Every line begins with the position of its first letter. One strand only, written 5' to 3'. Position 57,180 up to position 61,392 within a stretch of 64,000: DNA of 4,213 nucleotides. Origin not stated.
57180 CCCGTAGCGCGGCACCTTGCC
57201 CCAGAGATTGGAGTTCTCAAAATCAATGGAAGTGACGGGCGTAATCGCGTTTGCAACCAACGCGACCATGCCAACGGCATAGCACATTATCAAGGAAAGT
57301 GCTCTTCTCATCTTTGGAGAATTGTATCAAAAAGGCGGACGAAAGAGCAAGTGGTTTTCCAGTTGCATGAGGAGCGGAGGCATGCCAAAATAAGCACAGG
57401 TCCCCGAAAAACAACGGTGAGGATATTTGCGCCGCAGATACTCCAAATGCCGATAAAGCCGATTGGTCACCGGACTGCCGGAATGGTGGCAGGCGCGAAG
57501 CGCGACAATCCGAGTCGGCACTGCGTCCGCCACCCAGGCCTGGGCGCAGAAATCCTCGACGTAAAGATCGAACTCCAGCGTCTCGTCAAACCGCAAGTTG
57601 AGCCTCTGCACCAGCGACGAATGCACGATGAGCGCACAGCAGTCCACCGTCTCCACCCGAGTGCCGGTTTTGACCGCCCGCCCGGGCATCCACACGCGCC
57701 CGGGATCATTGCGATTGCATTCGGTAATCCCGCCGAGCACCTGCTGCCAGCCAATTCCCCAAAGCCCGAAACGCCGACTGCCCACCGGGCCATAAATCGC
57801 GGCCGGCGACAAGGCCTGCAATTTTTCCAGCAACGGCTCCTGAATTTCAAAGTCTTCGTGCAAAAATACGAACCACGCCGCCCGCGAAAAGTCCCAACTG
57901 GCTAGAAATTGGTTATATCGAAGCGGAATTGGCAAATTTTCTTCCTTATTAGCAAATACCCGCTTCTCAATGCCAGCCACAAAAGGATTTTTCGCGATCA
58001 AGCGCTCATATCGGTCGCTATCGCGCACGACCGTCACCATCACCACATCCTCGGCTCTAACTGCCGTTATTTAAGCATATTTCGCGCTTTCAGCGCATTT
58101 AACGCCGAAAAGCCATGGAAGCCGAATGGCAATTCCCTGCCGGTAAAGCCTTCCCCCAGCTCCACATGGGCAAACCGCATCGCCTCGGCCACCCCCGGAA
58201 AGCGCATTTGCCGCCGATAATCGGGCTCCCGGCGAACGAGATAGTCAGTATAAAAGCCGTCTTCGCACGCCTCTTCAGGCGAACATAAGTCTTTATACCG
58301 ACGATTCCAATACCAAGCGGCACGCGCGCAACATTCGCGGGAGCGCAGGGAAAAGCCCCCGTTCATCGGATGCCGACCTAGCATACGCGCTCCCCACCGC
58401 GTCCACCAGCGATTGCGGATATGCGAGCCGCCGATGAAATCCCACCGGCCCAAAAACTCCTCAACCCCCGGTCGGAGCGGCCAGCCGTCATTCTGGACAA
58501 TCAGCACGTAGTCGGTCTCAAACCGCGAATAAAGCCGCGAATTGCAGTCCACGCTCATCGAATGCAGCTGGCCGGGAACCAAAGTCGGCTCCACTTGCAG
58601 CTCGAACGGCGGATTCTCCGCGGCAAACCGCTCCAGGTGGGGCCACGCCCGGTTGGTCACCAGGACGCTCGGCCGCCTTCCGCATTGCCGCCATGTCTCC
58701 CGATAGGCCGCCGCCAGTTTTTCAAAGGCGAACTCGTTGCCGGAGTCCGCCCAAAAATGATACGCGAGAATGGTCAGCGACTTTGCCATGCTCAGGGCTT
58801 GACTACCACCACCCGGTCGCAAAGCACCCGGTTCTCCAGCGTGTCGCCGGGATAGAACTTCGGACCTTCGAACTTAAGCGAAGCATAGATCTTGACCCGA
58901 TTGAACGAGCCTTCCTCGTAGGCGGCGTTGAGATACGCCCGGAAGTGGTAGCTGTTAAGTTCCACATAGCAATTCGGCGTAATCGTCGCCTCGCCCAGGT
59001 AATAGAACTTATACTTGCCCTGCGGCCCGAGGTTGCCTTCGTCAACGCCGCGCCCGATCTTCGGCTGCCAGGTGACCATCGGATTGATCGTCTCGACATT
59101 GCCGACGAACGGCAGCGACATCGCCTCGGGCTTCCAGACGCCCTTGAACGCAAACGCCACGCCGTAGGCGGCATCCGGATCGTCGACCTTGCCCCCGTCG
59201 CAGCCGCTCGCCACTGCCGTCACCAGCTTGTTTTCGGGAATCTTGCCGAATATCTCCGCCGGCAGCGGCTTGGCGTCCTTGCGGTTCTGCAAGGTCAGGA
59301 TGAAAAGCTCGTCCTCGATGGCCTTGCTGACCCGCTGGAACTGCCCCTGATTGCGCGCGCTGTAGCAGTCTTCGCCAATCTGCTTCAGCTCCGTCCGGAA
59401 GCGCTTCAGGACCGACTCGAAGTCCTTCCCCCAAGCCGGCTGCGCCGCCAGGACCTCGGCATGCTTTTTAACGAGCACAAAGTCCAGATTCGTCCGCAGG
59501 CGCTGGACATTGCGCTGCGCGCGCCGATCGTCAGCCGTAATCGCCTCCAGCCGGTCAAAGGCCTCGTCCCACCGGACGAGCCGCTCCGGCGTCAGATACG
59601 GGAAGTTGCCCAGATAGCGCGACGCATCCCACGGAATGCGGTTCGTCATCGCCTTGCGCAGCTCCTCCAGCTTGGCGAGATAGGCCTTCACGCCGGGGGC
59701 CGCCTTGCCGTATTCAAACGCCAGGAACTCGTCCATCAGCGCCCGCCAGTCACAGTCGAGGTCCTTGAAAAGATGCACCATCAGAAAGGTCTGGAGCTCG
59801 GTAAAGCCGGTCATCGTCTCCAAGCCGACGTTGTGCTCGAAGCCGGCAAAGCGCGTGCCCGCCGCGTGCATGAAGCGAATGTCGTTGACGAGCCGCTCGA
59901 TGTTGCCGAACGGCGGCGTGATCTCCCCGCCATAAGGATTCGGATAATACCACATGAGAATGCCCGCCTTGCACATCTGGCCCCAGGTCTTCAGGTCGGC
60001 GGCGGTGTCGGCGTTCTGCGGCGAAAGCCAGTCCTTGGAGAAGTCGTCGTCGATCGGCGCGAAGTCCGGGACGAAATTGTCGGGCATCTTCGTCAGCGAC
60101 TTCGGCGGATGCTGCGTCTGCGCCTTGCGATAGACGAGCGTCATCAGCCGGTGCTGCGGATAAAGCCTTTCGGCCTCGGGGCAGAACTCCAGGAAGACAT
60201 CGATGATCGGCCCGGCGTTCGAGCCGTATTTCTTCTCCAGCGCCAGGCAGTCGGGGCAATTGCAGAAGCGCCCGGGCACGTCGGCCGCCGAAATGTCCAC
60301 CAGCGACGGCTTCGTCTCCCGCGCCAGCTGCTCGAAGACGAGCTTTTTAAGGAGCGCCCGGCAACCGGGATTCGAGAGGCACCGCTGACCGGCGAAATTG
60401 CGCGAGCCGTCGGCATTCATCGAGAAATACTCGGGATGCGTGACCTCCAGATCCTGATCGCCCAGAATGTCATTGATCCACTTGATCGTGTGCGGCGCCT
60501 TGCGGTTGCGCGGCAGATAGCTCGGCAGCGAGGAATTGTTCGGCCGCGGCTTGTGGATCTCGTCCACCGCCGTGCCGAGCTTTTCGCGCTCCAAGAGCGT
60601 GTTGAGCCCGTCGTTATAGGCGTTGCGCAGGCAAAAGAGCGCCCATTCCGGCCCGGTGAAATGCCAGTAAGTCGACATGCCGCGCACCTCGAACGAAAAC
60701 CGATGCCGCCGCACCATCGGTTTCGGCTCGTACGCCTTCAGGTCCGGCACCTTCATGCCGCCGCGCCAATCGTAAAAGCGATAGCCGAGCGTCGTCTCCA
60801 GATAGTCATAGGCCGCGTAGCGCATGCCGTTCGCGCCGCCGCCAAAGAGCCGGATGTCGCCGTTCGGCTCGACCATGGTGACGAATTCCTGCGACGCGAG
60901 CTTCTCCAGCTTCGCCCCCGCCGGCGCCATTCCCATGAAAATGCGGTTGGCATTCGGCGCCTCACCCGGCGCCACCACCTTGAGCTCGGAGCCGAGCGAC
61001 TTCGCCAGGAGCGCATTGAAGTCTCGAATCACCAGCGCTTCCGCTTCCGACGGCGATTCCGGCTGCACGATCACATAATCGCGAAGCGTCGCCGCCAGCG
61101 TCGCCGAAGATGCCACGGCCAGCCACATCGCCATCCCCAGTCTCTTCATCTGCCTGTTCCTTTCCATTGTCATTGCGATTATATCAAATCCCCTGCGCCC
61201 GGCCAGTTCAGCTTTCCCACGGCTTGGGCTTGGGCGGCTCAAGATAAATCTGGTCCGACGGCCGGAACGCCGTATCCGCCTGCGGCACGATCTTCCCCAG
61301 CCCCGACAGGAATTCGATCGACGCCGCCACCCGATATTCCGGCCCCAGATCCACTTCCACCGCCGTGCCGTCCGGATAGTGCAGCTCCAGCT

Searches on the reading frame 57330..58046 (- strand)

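Call 10: search_protein_families(library=pfam, proteins=[window:57330-58046:-], max_evalue=0.001)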
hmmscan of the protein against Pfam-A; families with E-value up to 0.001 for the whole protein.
window:57330-58046:- (239 aa): 0 families

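Call 52: search_protein_families(library=pfam, proteins=[window:57330-58046:-], max_evalue=1)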
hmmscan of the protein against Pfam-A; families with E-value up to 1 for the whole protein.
window:57330-58046:- (239 aa): 2 families
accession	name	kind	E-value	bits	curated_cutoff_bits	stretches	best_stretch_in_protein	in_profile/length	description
PF13712.12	Glyco_tranf_2_5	-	0.011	15.9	27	1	39-169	40-169/210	Glycosyltransferase like family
PF17176.10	tRNA_bind_3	-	0.24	12.2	27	1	35-80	24-69/119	tRNA-binding domain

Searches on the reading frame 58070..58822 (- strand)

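Call 10: search_protein_families(library=pfam, proteins=[window:58070-58822:-], max_evalue=0.001)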
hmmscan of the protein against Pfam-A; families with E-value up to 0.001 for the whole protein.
window:58070-58822:- (251 aa): 1 family
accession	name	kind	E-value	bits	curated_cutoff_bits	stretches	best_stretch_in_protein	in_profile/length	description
PF18922.5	DUF5672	-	2.5e-20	73.2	24.4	1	93-236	23-164/164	Protein of unknown function (DUF5672)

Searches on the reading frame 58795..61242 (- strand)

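Call 10: search_protein_families(library=pfam, proteins=[window:58795-61242:-], max_evalue=0.001)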
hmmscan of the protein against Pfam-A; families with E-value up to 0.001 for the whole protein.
window:58795-61242:- (816 aa): 1 family
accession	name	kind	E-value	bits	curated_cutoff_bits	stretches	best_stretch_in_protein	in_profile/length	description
PF16126.11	DUF4838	-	7e-35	121.1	26.6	1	255-522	64-324/325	Domain of unknown function (DUF4838)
